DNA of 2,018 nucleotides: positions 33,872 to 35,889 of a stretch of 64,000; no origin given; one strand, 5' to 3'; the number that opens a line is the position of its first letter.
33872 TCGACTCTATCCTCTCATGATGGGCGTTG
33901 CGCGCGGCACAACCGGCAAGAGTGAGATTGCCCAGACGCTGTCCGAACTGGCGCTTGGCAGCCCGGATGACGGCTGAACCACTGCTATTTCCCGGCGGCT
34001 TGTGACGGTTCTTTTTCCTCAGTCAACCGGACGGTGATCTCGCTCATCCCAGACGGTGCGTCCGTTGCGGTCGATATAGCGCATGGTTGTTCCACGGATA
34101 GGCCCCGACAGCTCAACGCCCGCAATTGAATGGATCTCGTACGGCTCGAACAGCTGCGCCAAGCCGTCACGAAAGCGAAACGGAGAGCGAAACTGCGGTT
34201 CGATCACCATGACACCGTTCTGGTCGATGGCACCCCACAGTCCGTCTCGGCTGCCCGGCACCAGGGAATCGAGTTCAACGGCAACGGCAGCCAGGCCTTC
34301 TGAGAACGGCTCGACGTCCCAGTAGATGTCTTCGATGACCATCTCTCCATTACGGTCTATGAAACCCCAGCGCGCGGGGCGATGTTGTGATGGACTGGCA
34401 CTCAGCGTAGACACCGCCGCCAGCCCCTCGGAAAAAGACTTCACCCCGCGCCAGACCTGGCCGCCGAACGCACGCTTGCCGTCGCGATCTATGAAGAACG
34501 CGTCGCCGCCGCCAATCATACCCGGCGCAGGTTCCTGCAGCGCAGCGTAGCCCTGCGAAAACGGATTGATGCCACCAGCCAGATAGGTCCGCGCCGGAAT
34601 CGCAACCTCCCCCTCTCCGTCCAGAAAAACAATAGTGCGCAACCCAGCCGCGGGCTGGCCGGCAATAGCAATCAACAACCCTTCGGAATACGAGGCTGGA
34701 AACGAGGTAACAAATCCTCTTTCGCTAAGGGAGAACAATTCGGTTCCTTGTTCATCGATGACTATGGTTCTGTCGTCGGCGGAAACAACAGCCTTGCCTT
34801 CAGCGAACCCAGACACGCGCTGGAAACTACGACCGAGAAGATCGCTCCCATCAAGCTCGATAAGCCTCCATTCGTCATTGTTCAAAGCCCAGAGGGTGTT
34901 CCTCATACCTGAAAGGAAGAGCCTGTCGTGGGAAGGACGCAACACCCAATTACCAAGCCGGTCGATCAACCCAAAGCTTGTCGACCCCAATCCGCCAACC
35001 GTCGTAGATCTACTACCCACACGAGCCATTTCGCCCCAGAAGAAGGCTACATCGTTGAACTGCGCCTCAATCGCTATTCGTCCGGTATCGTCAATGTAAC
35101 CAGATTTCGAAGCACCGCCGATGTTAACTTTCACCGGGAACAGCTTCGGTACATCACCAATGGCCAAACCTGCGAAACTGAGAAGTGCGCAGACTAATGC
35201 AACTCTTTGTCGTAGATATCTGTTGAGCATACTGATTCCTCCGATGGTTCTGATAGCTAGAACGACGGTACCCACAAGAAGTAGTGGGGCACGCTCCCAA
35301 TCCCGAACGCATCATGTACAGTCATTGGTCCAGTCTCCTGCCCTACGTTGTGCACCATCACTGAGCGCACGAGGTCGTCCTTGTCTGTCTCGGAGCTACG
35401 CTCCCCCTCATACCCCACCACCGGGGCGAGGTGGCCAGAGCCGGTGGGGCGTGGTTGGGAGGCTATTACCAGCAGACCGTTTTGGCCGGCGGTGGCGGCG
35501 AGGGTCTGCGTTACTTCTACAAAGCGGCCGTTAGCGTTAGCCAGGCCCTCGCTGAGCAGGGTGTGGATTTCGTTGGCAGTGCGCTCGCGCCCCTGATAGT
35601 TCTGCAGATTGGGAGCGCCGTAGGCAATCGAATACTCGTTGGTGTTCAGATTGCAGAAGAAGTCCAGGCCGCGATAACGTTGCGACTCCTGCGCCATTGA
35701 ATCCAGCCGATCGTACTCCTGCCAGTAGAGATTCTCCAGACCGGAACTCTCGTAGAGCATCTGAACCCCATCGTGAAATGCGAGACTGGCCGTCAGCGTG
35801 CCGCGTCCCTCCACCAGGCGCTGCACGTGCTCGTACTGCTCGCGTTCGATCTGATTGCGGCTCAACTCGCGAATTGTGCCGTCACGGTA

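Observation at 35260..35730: C-terminal ~150 aa of the giant protein looks like a papain-fold (CHAP/NlpC-P60-like) Cys/His hydrolase module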

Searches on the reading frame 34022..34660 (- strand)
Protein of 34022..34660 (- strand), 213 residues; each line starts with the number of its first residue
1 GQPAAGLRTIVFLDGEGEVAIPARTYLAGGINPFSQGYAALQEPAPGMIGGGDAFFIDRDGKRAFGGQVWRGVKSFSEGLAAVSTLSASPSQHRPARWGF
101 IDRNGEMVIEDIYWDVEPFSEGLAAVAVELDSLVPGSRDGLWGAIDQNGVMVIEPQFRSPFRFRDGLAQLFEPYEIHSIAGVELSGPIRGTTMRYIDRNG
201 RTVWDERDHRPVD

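Call 89: find_related_loci(query=window:34022-34660:-, collection=metagenome_contigs, flank=4000)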
Query seq(213 aa) (213 aa) in metagenome_contigs; peptide patterns used: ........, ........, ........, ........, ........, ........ (x = any residue, [..] = any of these).
569 stretches matched a pattern; 165 encode a relative of the query (tblastn E <= 1e-3); the best 80 are kept; 80 distinct loci.
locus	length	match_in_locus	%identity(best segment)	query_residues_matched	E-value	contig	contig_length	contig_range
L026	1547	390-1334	38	11-204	9e-22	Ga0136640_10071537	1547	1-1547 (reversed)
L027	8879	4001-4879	38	12-211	5e-20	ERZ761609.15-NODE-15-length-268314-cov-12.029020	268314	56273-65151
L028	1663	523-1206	37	12-170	6e-20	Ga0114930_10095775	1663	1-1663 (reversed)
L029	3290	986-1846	45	12-213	5e-18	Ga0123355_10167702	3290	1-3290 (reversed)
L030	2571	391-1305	31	17-189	8e-18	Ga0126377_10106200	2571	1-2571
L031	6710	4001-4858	34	10-202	1e-17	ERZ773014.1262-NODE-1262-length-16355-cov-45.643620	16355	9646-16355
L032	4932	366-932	33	10-209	2e-17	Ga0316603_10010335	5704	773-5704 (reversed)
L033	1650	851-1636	36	12-170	2e-17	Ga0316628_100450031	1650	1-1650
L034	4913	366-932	33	10-209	2e-17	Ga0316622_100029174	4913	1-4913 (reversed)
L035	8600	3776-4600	31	12-170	2e-17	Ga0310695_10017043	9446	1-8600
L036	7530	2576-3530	32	10-202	5e-17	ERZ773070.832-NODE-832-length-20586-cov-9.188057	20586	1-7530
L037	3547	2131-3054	32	12-168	6e-17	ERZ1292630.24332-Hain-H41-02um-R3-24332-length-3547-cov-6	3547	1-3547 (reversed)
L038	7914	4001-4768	38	6-170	1e-16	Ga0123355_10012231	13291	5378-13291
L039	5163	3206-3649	34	10-172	2e-16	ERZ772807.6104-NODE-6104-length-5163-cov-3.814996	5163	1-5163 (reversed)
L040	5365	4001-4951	38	56-200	2e-16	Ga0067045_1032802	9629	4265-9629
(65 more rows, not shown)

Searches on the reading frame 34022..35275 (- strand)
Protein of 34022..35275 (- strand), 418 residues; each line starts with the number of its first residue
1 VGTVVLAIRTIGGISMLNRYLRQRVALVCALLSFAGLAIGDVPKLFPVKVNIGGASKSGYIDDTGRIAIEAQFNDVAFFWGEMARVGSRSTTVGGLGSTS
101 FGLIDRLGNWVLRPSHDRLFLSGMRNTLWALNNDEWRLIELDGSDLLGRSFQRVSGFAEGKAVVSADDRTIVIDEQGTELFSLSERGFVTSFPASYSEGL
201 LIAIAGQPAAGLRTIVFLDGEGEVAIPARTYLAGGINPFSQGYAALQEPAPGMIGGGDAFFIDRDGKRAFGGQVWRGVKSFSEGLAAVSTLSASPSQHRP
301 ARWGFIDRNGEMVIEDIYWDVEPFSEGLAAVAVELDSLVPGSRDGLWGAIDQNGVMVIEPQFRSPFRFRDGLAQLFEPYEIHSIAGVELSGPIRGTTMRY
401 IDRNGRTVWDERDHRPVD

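Call 6: search_protein_families(library=pfam, proteins=[window:34022-35275:-], max_evalue=1)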
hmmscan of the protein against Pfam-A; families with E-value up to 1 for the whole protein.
window:34022-35275:- (418 aa): 2 families
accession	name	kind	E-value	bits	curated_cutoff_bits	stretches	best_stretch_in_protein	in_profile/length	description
PF14903.11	WG_beta_rep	-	4.7e-27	94.1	25.6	3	303-331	1-29/35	WG containing repeat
PF15170.11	CaM-KIIN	-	0.14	12.8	27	1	279-316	24-61/79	Calcium/calmodulin-dependent protein kinase II inhibitor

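Call 7: search_protein_families(library=ncbifam, proteins=[window:34022-35275:-], max_evalue=1)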
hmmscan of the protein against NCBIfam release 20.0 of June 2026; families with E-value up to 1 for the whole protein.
window:34022-35275:- (418 aa): 1 family
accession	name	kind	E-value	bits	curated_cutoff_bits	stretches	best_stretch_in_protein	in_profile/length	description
NF058661.1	cispen_AMP_AmcH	equivalog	0.06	11.8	370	1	205-272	299-367/458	adenylate-forming 2-oxoglutaryl-ACP ligase AmcH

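Call 12: find_encoding_contigs(protein=window:34022-35275:-, flank=10000, max_places=4)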
Protein window:34022-35275:- (418 aa): no gene with exactly this product is on record in the collection.

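Call 68: search_protein_families(library=phrogs, proteins=[window:34022-35230:-], max_evalue=0.01)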
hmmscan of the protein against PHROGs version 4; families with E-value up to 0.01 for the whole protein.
window:34022-35230:- (403 aa): 0 families

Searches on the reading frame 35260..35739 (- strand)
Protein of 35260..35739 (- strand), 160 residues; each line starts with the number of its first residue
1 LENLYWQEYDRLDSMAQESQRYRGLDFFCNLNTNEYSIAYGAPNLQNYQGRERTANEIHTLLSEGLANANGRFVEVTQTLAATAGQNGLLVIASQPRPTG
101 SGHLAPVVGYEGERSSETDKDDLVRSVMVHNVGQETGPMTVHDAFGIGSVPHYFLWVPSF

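Call 24: find_homologous_proteins(query=A1, max_evalue=0.001)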
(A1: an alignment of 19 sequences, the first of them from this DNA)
Query A1 (19 sequences): 1055 candidates shared short words with the query, none scored E <= 0.001.

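Call 25: search_solved_structures(query=A1, max_evalue=10, show_alignments=3)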
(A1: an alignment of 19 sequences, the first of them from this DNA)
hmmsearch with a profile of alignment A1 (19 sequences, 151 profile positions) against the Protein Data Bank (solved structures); distinct sequences matched with E-value up to 10: 8.
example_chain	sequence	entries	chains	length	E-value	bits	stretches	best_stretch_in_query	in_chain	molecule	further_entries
4f0w_A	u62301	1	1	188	0.00051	23.1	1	51-148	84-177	Putative uncharacterized protein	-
4f0v_A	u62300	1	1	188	0.00053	23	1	51-148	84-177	Putative uncharacterized protein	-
7tvh_A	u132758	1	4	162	0.00076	22.5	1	51-148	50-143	Peptidoglycan amidase Tse1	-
4eqa_A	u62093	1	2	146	0.0009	22.3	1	51-148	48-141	Putative uncharacterized protein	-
4f4m_A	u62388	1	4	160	0.0011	22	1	51-148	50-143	papain peptidoglycan amidase effector Tse1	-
4eob_A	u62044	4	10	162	0.0012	21.9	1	51-148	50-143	type VI amidase effector Tse1 | Putative uncharacterized protein | toxic effector Tse1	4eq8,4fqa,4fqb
4fgd_A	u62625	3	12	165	0.0013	21.8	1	51-148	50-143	Tse1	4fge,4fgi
3vpi_A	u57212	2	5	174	0.0015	21.6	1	51-148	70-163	type VI secretion exported 1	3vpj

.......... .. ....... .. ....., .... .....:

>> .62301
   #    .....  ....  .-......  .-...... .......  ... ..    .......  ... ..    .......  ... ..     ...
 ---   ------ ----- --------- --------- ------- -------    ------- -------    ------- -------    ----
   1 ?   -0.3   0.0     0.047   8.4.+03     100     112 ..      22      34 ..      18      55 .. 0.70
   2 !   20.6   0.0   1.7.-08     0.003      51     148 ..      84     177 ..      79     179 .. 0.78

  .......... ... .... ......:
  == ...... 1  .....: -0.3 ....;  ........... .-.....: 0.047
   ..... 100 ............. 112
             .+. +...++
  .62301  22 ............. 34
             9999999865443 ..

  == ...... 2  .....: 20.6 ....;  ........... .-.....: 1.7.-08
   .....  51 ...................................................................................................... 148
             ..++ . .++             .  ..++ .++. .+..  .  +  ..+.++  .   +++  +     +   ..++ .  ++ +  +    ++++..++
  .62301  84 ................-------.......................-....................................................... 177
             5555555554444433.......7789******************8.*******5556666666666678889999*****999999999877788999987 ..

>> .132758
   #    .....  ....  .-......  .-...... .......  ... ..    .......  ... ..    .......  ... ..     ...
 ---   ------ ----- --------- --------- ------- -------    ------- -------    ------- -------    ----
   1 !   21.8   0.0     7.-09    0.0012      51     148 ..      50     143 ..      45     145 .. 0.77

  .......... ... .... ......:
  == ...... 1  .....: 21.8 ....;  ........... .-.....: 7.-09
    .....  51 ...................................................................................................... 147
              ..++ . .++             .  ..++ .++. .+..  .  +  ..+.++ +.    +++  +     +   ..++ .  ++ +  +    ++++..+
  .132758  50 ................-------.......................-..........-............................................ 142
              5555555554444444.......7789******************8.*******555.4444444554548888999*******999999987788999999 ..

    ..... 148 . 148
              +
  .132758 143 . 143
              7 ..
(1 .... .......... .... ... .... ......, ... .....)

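Call 27: predict_structure(alignment_id=A1)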
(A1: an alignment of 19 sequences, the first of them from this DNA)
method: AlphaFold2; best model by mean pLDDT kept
length: 160 residues; sequences in the alignment: 19
mean_pLDDT: 83.0   pTM: 0.75
mean pLDDT of the five models: 83.0, 82.1, 81.9, 80.7, 80.4
residues with pLDDT >= 90: 84; 70-90: 38; 50-70: 33; < 50: 5
segments of 3 or more residues with pLDDT < 50: 119-121
pLDDT, mean of each block of 10 residues (from residue 1): 61 63 61 88 91 92 96 96 95 93 93 56 75 82 90 94
secondary structure, 60 per line:
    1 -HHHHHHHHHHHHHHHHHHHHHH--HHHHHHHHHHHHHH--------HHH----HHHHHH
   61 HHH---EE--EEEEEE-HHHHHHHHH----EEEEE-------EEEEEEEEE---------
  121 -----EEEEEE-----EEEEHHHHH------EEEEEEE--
elements in order: H2-23 H26-39 H55-63 E71-76 H78-86 E91-95 E103-111 E126-131 E137-140 H141-145 E152-158

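Call 32: fold_search(model_id=the predicted structure, library=pdb)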
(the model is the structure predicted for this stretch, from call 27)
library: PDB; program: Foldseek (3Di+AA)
matches with E <= 10: 515; with E <= 0.001: 0
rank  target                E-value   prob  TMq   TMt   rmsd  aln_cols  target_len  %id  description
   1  4eob_C                2.1e-03  1.00  0.45  0.48   7.0       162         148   21  Structure of the type VI peptidoglycan amidase effector Tse1 from Pseudomonas aeruginosa (released 2012-05-30)
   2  7tvh_A                2.3e-03  1.00  0.50  0.54   6.6       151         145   20  Hyperlytic variant of Tae1, Type VI secretion amidase effector 1, from Pseudomonas aeruginosa (Cys110Ser) (released 2022-07-06)
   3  4fge_C                2.8e-03  1.00  0.49  0.52   8.4       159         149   21  Structure of the effector protein Tse1 from Pseudomonas aeruginosa (released 2012-06-20)
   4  4fgd_C                3.5e-03  1.00  0.51  0.55   6.7       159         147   19  Structure of the effector protein Tse1 from Pseudomonas aeruginosa, selenomethionine variant (released 2012-06-20)
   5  7tvh_C                4.4e-03  1.00  0.50  0.54   6.6       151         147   20  Hyperlytic variant of Tae1, Type VI secretion amidase effector 1, from Pseudomonas aeruginosa (Cys110Ser) (released 2022-07-06)
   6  7tvh_B                4.9e-03  1.00  0.46  0.49   7.0       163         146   21  Hyperlytic variant of Tae1, Type VI secretion amidase effector 1, from Pseudomonas aeruginosa (Cys110Ser) (released 2022-07-06)
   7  4fge_A                5.2e-03  1.00  0.53  0.56   3.6       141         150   19  Structure of the effector protein Tse1 from Pseudomonas aeruginosa (released 2012-06-20)
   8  4eob_B                5.9e-03  1.00  0.57  0.63   3.5       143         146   18  Structure of the type VI peptidoglycan amidase effector Tse1 from Pseudomonas aeruginosa (released 2012-05-30)
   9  4fgi_G                7.0e-03  1.00  0.45  0.49   7.3       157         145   18  Structure of the effector - immunity system Tse1 / Tsi1 from Pseudomonas aeruginosa (released 2012-06-20)
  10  4eq8                  1.0e-02  1.00  0.58  0.58   3.1       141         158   18  Crystal structure of PA1844 from Pseudomonas aeruginosa PAO1 (released 2012-09-12)
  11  4fgi_E                1.0e-02  0.99  0.45  0.49   8.8       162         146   20  Structure of the effector - immunity system Tse1 / Tsi1 from Pseudomonas aeruginosa (released 2012-06-20)
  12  4fqa                  1.2e-02  1.00  0.53  0.55   3.2       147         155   18  Crystal structure of toxic effector Tse1 (released 2013-06-26)
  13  3vpi                  1.3e-02  1.00  0.53  0.55   3.7       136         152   18  Crystal structure of type VI effector Tse1 from Pseudomonas aeruginosa (released 2012-06-27)
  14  4f4m_A                1.6e-02  1.00  0.50  0.54   3.5       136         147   19  Structure of the type VI peptidoglycan amidase effector Tse1 (C30A) from Pseudomonas aeruginosa (released 2012-05-30)
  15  4eob_A                2.2e-02  1.00  0.58  0.62   3.0       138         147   19  Structure of the type VI peptidoglycan amidase effector Tse1 from Pseudomonas aeruginosa (released 2012-05-30)
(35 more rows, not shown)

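Call 69: fold_search(model_id=the predicted structure, library=viral)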
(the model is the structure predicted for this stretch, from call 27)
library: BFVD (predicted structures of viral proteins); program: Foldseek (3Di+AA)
matches with E <= 10: 686; with E <= 0.001: 0
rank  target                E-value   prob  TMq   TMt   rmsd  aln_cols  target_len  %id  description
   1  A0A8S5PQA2            1.5e-02  0.97  0.44  0.22   7.9       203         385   16  N acetylmuramidase (Fragment) [Siphoviridae sp. ct3lF2]
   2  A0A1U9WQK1            9.8e-02  0.51  0.32  0.36   9.0       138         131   10  Uncharacterized protein [Geobacillus phage TP-84]
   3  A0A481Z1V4            1.3e-01  0.72  0.39  0.35   9.7       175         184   10  Uncharacterized protein [Mimivirus LCMiAC02]
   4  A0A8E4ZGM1            1.7e-01  0.30  0.26  0.08   8.5        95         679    8  Uncharacterized protein [Winogradskyella phage Peternella_1]
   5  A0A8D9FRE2            1.8e-01  0.33  0.28  0.18   8.5       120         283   17  Uncharacterized protein [uncultured marine phage]
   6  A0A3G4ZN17            2.3e-01  0.54  0.30  0.18   8.1       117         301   17  Peptidase [Terrestrivirus sp.]
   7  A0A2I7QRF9            2.5e-01  0.66  0.40  0.48   5.4       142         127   13  (no name in the UniProt tables at hand)
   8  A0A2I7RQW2            2.5e-01  0.21  0.22  0.27   8.3        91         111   13  (no name in the UniProt tables at hand)
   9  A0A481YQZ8            2.5e-01  0.13  0.24  0.23  13.0       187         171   10  Uncharacterized protein [Pithovirus LCDPAC02]
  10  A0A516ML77            2.6e-01  0.66  0.31  0.27   6.1        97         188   16  (no name in the UniProt tables at hand)
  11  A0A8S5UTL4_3          2.8e-01  0.63  0.41  0.08   6.7       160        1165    9  Morphogenesis protein 1 hydrolase [Myoviridae sp. ctYA416]
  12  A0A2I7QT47            3.1e-01  0.77  0.45  0.55   4.9       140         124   14  (no name in the UniProt tables at hand)
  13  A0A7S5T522            3.1e-01  0.47  0.28  0.42   5.3        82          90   15  (no name in the UniProt tables at hand)
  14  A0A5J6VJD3            3.1e-01  0.28  0.23  0.32   6.5        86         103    7  Uncharacterized protein [Megaviridae environmental sample]
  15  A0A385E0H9            3.3e-01  0.20  0.24  0.22   7.2       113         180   11  Uncharacterized protein [Gordonia phage Schmidt]
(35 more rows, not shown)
